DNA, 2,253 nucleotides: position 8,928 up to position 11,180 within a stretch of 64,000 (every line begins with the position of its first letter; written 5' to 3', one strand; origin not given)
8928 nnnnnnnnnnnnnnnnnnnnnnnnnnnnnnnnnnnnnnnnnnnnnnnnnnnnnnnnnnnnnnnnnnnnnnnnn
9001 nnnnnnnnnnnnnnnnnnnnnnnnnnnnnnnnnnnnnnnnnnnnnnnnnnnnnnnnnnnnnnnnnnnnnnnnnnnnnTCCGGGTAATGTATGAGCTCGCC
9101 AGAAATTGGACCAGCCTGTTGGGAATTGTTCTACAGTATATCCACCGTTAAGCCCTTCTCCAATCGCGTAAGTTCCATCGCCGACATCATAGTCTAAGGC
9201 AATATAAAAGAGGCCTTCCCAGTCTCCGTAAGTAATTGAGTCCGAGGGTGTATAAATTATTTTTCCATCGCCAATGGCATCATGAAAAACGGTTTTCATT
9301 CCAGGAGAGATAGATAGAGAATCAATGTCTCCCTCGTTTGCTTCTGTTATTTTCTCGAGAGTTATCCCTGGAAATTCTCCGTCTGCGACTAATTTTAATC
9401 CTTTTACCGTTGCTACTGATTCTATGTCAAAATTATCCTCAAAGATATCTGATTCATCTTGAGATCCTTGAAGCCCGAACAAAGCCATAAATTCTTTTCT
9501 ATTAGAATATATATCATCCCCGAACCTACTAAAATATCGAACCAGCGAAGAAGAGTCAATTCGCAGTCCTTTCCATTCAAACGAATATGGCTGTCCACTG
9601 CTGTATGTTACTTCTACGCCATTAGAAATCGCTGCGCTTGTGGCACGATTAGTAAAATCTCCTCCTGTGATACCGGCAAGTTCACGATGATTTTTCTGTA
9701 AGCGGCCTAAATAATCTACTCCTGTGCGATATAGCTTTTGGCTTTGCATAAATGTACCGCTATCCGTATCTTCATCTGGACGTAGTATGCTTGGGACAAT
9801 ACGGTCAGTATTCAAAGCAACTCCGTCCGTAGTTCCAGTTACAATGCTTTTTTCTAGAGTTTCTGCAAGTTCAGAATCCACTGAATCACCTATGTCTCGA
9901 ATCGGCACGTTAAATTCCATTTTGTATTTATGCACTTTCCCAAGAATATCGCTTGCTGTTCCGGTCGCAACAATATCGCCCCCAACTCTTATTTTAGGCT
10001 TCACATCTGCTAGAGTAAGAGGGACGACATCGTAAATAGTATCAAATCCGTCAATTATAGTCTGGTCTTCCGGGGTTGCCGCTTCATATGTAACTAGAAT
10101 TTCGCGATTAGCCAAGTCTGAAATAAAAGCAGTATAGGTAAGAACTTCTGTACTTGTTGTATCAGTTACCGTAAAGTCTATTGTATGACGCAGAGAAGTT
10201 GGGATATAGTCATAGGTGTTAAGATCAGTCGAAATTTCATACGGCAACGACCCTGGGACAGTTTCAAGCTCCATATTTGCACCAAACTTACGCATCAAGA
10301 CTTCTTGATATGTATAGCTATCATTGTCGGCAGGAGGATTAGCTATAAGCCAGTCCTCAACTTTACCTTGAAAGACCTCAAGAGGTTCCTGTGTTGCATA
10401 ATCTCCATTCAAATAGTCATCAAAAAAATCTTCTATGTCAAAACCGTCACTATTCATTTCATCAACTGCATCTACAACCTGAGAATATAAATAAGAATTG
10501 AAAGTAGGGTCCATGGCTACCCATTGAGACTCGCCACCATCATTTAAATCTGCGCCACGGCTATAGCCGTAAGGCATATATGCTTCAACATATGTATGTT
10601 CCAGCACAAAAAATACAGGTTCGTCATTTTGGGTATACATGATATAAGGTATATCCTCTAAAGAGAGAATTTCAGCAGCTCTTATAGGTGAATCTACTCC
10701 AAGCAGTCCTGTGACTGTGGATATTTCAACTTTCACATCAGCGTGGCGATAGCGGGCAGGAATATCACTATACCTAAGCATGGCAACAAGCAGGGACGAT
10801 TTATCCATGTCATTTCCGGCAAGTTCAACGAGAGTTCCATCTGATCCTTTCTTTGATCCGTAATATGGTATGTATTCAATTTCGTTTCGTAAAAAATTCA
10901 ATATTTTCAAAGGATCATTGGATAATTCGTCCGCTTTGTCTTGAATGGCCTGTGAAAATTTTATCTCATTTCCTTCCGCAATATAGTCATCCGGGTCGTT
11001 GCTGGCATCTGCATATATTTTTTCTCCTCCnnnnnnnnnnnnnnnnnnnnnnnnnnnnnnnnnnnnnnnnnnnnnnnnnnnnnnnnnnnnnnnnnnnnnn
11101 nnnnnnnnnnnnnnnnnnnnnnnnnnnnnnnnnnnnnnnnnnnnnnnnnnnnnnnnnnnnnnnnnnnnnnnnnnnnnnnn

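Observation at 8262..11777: Secreted transglutaminase-like protein whose nucleophile Cys appears replaced by Asp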

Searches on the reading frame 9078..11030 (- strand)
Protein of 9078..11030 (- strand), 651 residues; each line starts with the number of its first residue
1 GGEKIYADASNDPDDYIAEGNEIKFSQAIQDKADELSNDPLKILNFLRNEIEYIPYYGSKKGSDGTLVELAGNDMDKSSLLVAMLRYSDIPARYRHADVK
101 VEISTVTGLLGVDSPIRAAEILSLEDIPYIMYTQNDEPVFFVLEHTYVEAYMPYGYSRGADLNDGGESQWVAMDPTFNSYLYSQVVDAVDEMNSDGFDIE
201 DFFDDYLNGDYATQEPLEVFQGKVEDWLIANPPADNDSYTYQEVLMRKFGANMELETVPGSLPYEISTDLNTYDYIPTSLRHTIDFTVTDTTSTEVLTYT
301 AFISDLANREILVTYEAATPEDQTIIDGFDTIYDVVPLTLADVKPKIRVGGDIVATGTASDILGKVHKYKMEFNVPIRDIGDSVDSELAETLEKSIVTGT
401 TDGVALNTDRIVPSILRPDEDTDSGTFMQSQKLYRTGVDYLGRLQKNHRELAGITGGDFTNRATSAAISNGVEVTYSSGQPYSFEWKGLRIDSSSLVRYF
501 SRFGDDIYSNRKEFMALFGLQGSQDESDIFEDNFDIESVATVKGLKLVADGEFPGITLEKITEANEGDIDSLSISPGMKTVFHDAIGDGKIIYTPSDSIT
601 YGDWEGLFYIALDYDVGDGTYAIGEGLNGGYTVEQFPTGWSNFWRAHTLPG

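Call 43: search_protein_representatives(alignment_id=A3)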
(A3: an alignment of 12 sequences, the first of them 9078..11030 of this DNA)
Query: 12 sequences, 655 profile positions. Proteins with E-value up to 0.001 (for the whole library): 7014; up to 1e-10: 3983; up to 1e-30: 1740. The best 150 are listed.
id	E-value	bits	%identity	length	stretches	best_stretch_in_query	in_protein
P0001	0.0e+00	1101.9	-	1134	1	2-651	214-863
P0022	0.0e+00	1039.7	-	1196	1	3-652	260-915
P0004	1.1e-297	1005.1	-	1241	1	2-640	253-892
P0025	3.0e-295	997.0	-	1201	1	7-651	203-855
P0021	2.7e-294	993.8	-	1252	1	8-653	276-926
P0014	6.1e-293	989.4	-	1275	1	3-649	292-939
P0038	1.5e-287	971.6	-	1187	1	13-653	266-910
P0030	1.1e-269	912.5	-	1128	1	5-640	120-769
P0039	1.4e-268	908.9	-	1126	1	10-653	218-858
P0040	2.5e-262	888.2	-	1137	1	14-650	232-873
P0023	6.7e-256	867.0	-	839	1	8-558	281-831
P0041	9.9e-254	859.8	-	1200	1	12-651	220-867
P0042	2.0e-244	829.0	-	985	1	9-651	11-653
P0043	6.1e-239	810.9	-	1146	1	14-645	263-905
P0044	2.8e-229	779.0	-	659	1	3-630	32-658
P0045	2.2e-208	709.9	-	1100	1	13-646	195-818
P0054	8.6e-135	466.8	-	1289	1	13-647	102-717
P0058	5.5e-129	447.6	-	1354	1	7-637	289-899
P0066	1.7e-118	412.9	-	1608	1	13-639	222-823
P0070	2.2e-114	399.4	-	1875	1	8-635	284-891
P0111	3.1e-101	355.9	-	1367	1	11-649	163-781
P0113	6.0e-101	355.0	-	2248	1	12-642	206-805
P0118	6.0e-100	351.7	-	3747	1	10-643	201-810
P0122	2.3e-99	349.7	-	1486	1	14-647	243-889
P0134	9.5e-97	341.1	-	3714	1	13-645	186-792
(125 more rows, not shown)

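Call 46: list_cluster_members(proteins=[P0058, P0118, P0122, P0111, P0054, P0066, P0070, P0113, P0134, P0045])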
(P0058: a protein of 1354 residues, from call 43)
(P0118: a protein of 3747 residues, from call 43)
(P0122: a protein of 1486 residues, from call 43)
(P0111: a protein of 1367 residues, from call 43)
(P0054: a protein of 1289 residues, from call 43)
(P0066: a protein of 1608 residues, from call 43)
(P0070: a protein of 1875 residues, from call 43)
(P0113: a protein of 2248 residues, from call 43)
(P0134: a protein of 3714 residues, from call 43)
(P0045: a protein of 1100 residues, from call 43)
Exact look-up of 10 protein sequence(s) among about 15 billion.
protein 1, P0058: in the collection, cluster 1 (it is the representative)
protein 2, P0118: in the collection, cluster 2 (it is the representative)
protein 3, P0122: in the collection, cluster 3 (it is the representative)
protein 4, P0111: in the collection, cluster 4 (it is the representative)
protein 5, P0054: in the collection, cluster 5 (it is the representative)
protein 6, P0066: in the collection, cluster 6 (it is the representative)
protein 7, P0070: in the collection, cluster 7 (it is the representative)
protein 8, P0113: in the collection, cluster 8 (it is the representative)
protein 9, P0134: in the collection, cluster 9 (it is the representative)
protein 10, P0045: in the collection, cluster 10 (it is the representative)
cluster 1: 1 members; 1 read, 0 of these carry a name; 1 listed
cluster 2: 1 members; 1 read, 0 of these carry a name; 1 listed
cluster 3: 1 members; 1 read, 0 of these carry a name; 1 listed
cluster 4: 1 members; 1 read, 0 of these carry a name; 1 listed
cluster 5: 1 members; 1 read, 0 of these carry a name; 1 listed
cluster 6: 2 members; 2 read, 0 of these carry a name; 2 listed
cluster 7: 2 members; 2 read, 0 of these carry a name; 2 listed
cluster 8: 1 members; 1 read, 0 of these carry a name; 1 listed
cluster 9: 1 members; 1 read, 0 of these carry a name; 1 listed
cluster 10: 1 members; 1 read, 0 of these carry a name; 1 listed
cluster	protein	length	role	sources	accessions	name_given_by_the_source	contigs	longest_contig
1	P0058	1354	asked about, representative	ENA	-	-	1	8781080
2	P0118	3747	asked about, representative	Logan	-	-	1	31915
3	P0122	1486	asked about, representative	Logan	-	-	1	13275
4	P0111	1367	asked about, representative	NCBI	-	-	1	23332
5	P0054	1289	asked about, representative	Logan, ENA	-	-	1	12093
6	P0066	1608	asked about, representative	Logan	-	-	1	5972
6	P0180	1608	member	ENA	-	-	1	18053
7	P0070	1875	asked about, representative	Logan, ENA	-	-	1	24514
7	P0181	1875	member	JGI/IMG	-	-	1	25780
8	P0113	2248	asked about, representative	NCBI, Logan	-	-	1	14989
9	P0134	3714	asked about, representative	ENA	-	-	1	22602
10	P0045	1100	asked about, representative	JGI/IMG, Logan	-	-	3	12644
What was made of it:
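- Tried and rejected: Cluster look-up of ten distant representatives returned no names (call 46).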

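Call 55: search_protein_families(library=pfam, alignment_id=A5, max_evalue=0.001)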
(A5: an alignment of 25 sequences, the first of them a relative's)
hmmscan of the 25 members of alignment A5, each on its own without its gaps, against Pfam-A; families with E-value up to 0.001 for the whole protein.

A. member 1, P0118 (3747 aa): 4 families
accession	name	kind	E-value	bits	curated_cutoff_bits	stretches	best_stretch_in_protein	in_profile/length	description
PF05593.20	RHS_repeat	-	1.7e-79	261.3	22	6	2003-2040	1-37/38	RHS Repeat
PF20148.4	DUF6531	-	3.6e-13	50.1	24.1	1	1531-1603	4-74/74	Domain of unknown function (DUF6531)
PF01841.26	Transglut_core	-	7.1e-12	46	23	1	214-364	2-108/108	Transglutaminase-like superfamily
PF02369.22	Big_1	-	2.8e-05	24.6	34.9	0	860-903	26-65/93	Bacterial Ig-like domain (group 1)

B. families by the number of members that match (of 25 scanned): 20 families
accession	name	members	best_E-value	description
PF01841.26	Transglut_core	25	4.4e-21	Transglutaminase-like superfamily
PF02369.22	Big_1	11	1.9e-10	Bacterial Ig-like domain (group 1)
PF05593.20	RHS_repeat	4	2e-137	RHS Repeat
PF20148.4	DUF6531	4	3.6e-13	Domain of unknown function (DUF6531)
PF14436.11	EndoU_bacteria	2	4.7e-14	Bacterial EndoU nuclease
PF07819.20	PGAP1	2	1e-09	PGAP1-like alpha/beta domain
PF02089.21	Palm_thioest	2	8.3e-08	Palmitoyl protein thioesterase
PF05057.20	DUF676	2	4e-07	Putative serine esterase (DUF676)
PF02368.24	Big_2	2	1e-05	Bacterial Ig-like domain (group 2)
PF01674.24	Lipase_2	2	1.6e-05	Lipase (class 2)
PF08310.17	LGFP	2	3.6e-05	LGFP repeat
PF12697.13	Abhydrolase_6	2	0.00014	Alpha/beta hydrolase family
PF01663.27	Phosphodiest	1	1.1e-19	Type I phosphodiesterase / nucleotide pyrophosphatase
PF22352.2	K319L-like_PKD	1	8.5e-12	K319L-like, PKD domain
PF05345.18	He_PIG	1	8.6e-10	Putative Ig domain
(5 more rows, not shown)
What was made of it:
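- Closest known: Polymorphic toxins with an N-terminal inactive transglutaminase domain. Same: Distant members of the same body family carry RHS repeats and EndoU or lipase tips (call 55).
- Distant relatives with the same 650-residue body carry RHS plus DUF6531, Big_1, EndoU, lipase/esterase and other tips (call 55). Distant relatives are RHS toxins (call 55).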

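Call 68: find_related_loci(query=A3, collection=genome_contigs, flank=3000)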
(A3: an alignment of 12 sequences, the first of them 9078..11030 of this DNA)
Query A3 (651 aa) in genome_contigs; peptide patterns used: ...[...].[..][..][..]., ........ (x = any residue, [..] = any of these).
306 stretches matched a pattern; 250 encode a relative of the query (tblastn E <= 1e-3); the best 80 are kept; 80 distinct loci.
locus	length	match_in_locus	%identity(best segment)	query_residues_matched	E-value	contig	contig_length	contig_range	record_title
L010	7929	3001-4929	61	4-644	0e+0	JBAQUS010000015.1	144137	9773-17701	MAG: Minisyncoccia bacterium isolate MFD03283_ilm_asm_bin6 k127_171814, whole genome shotgun sequence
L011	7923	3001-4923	59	3-645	0e+0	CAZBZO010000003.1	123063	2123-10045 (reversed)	MAG TPA_asm: uncultured Candidatus Saccharibacteria bacterium isolate SRP219642_co9_82 genome assembly, contig: NODE_52_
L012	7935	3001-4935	59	2-643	0e+0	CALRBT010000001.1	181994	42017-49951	MAG: Parcubacteria group bacterium isolate AH-24oct19-52 genome assembly, contig: AH-24oct19-C43, whole genome shotgun s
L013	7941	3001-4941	56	2-650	0e+0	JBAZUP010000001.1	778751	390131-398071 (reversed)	MAG: Patescibacteria group bacterium isolate SO_2017_GW1_231 NODE_45_length_778751_cov_3.412568_OW334_2017, whole genome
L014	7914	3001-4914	62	1-637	0e+0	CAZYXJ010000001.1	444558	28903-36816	MAG TPA_asm: uncultured Candidatus Saccharibacteria bacterium isolate SRP292972_co1_35 genome assembly, contig: NODE_26_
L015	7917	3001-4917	47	9-650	0e+0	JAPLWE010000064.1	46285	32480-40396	MAG: Candidatus Gribaldobacteria bacterium isolate LacPavin_0419_WC90_MAG_39_10 LacPavin_0419_WC90_scaffold_38580, whole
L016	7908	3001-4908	46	19-649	0e+0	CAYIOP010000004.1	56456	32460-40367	MAG TPA_asm: uncultured Candidatus Saccharibacteria bacterium isolate ERP119705_co3_310 genome assembly, contig: NODE_40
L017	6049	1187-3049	45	13-644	0e+0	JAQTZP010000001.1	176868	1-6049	MAG: Candidatus Paceibacterota bacterium isolate STC_63 NODE_178_length_176868_cov_5.251470_Sandtown_C, whole genome sho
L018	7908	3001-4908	45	10-643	0e+0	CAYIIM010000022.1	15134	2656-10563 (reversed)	MAG TPA_asm: uncultured Candidatus Saccharibacteria bacterium isolate ERP119705_co24_121 genome assembly, contig: NODE_4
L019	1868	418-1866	55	9-491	0e+0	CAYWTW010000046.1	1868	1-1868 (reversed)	MAG TPA_asm: uncultured Candidatus Saccharibacteria bacterium isolate SRP329715_co1_14 genome assembly, contig: NODE_110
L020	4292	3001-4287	54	9-434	3e-155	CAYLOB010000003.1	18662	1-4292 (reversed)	MAG TPA_asm: uncultured Candidatus Saccharibacteria bacterium isolate SRP286056_co3_393 genome assembly, contig: NODE_28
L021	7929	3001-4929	58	8-650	0e+0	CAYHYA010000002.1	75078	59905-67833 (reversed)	MAG TPA_asm: uncultured Candidatus Saccharibacteria bacterium isolate ERP119705_co17_149 genome assembly, contig: NODE_2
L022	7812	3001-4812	33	17-642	6e-86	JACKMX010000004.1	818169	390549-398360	MAG: Chromatiaceae bacterium isolate HK-STAS-PROT-129 HK-STAS-PROT-129_4, whole genome shotgun sequence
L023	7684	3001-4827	31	15-642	2e-78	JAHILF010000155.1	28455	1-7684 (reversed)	MAG: Proteobacteria bacterium isolate KR13_N2.mb.116 KR13_N2.mb.116_k141_370466, whole genome shotgun sequence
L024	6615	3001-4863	30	17-630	7e-76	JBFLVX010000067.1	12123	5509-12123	MAG: Nitrospirota bacterium isolate MAG017 MAG017_67, whole genome shotgun sequence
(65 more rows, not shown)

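Call 69: predict_structure(alignment_id=A6)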
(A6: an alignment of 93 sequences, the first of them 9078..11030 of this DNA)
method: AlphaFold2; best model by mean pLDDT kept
length: 651 residues; sequences in the alignment: 93
mean_pLDDT: 94.1   pTM: 0.92
mean pLDDT of the five models: 94.1, 93.5, 93.6, 93.4, 93.0
residues with pLDDT >= 90: 585; 70-90: 38; 50-70: 19; < 50: 9
segments of 3 or more residues with pLDDT < 50: 1-6, 649-651
pLDDT, mean of each block of 10 residues (from residue 1): 54 95 97 98 98 98 97 98 98 98 98 97 98 97 98 95 94 96 96 97 97 96 97 88 96 92 95 96 98 97 97 98 96 93 98 97 97 97 96 96 97 93 93 96 97 97 96 94 92 96 95 97 96 92 97 97 98 96 97 97 92 94 80 71 57 33
secondary structure, 60 per line:
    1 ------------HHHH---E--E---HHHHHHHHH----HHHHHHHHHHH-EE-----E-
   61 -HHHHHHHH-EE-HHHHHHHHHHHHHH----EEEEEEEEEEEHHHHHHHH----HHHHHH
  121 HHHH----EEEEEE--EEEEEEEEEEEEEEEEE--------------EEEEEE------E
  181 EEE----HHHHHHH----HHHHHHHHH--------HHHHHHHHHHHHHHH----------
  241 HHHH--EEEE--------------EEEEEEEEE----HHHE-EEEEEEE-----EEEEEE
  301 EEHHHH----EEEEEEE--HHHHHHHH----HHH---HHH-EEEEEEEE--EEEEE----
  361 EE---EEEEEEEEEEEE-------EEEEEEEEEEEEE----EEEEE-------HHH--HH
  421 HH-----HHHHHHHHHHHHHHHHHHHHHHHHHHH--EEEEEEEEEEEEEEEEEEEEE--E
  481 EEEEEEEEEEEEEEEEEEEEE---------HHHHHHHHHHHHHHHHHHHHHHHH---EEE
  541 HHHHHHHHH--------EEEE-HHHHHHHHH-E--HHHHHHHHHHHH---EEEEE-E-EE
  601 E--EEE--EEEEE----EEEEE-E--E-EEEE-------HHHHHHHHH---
elements in order: H13-16 H27-35 H40-50 H62-69 H74-87 E92-102 H103-110 H115-124 E129-134 E137-153 E168-173 E180-183 H188-194 H199-207 H216-230 H241-244 E247-250 E265-273 E283-289 E295-302 H303-306 E311-317 H320-327 E342-349 E352-356 E366-377 E385-397 E402-406 H419-422 H428-454 E457-477 E480-501 H511-534 E538-540 H541-549 E558-561 H563-571 H576-587 E591-595 E599-601 E604-606 E609-613 E618-622 E629-632 H640-648
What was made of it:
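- D323 is the first residue of a helix in a model with pLDDT 94 (call 69).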

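Call 71: fold_search(model_id=the predicted structure, library=pdb)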
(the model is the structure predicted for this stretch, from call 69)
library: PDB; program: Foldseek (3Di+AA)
matches with E <= 10: 575; with E <= 0.001: 3
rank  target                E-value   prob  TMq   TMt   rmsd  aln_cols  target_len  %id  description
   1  3isr_C                1.7e-04  1.00  0.16  0.34   4.6       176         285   19  The Crystal Structure of a Putative Cysteine Protease from Cytophaga hutchinsonii to 1.9A (released 2009-09-08)
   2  3isr_A                2.2e-04  1.00  0.16  0.33   4.9       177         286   20  The Crystal Structure of a Putative Cysteine Protease from Cytophaga hutchinsonii to 1.9A (released 2009-09-08)
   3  3isr_B                4.5e-04  1.00  0.16  0.33   5.1       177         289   21  The Crystal Structure of a Putative Cysteine Protease from Cytophaga hutchinsonii to 1.9A (released 2009-09-08)
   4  8oxw_A                4.0e-03  0.21  0.13  0.13  25.4       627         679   11  Transglutaminase 3 in complex with DH patient-derived Fab DH63-B02 (released 2023-10-18)
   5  1ggu_A                1.1e-02  0.18  0.14  0.13  26.4       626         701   11  HUMAN FACTOR XIII WITH CALCIUM BOUND IN THE ION SITE (released 1999-09-16)
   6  1l9n_A                1.1e-02  0.16  0.14  0.13  25.4       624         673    9  Three-dimensional structure of the human transglutaminase 3 enzyme: binding of calcium ions change structure for activ (released 2002-05-29)
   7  1fie_A                1.2e-02  0.16  0.14  0.13  26.9       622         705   12  RECOMBINANT HUMAN COAGULATION FACTOR XIII (released 1997-02-12)
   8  1qrk_A                1.4e-02  0.28  0.16  0.15  26.7       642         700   11  HUMAN FACTOR XIII WITH STRONTIUM BOUND IN THE ION SITE (released 1999-07-02)
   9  1ex0_A                1.4e-02  0.28  0.14  0.13  28.3       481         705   11  HUMAN FACTOR XIII, MUTANT W279F ZYMOGEN (released 2003-12-23)
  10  1nug_B                1.4e-02  0.14  0.13  0.13  25.2       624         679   11  Role of Calcium Ions in the Activation and Activity of the Transglutaminase 3 Enzyme (2 calciums, 1 Mg, inactive form) (released 2003-04-22)
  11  1g0d                  1.6e-02  0.18  0.14  0.13  26.1       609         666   11  CRYSTAL STRUCTURE OF RED SEA BREAM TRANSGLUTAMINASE (released 2001-05-23)
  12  5mhl_B                1.8e-02  0.16  0.14  0.13  26.0       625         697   11  FXIIIa in complex with the inhibitor Mi0621 (released 2017-12-20)
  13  8cmt_A                1.9e-02  0.28  0.16  0.14  27.9       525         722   12  Structure of the plasma coagulation Factor XIII A2B2 heterotetrameric complex. (released 2024-09-11)
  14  6kzb_C                1.9e-02  0.15  0.13  0.13  25.7       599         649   10  Transglutaminase2 complexed with calcium (released 2020-12-09)
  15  1ggt_A                2.0e-02  0.18  0.13  0.12  28.5       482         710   12  THREE-DIMENSIONAL STRUCTURE OF A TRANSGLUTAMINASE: HUMAN BLOOD COAGULATION FACTOR XIII (released 1995-07-31)
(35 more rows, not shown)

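Call 89: fold_search(model_id=the predicted structure, library=viral)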
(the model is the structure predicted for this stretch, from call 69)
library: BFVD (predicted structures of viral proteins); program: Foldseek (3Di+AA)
matches with E <= 10: 345; with E <= 0.001: 0
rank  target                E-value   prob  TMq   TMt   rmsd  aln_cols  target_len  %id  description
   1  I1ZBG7                1.1e-03  1.00  0.14  0.27   6.0       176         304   15  (no name in the UniProt tables at hand)
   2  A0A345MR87            7.2e-02  0.82  0.11  0.14  13.0       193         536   13  (no name in the UniProt tables at hand)
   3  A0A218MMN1            8.9e-02  0.10  0.08  0.06  15.9       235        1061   11  Uncharacterized protein [uncultured virus]
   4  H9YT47                1.4e-01  0.02  0.06  0.08  29.8       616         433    8  (no name in the UniProt tables at hand)
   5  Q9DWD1                1.6e-01  0.04  0.07  0.11  18.6       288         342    7  Pr70.3 [Rat cytomegalovirus (strain Maastricht)]
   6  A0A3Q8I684            1.8e-01  0.28  0.07  0.28  10.6       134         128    8  (no name in the UniProt tables at hand)
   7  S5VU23                2.3e-01  0.04  0.06  0.13  18.3       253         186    9  Uncharacterized protein [Campylobacter phage CP8]
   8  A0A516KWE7            2.3e-01  0.04  0.08  0.15  20.1       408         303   10  (no name in the UniProt tables at hand)
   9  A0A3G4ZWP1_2          3.2e-01  0.02  0.07  0.06  28.7       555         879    8  Kinesin-like protein [Faunusvirus sp.]
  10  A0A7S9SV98            3.4e-01  0.20  0.08  0.23  12.9       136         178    9  (no name in the UniProt tables at hand)
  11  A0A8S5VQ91            3.4e-01  0.15  0.07  0.15  10.7       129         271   11  (no name in the UniProt tables at hand)
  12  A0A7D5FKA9            3.4e-01  0.08  0.06  0.11  16.0       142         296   10  (no name in the UniProt tables at hand)
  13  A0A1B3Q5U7            3.8e-01  0.01  0.05  0.06  30.8       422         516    7  Phage maturation protein [ssRNA phage DC]
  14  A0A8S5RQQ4            4.5e-01  0.01  0.05  0.05  31.0       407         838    8  (no name in the UniProt tables at hand)
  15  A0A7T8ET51            5.0e-01  0.10  0.07  0.19  13.6       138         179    8  (no name in the UniProt tables at hand)
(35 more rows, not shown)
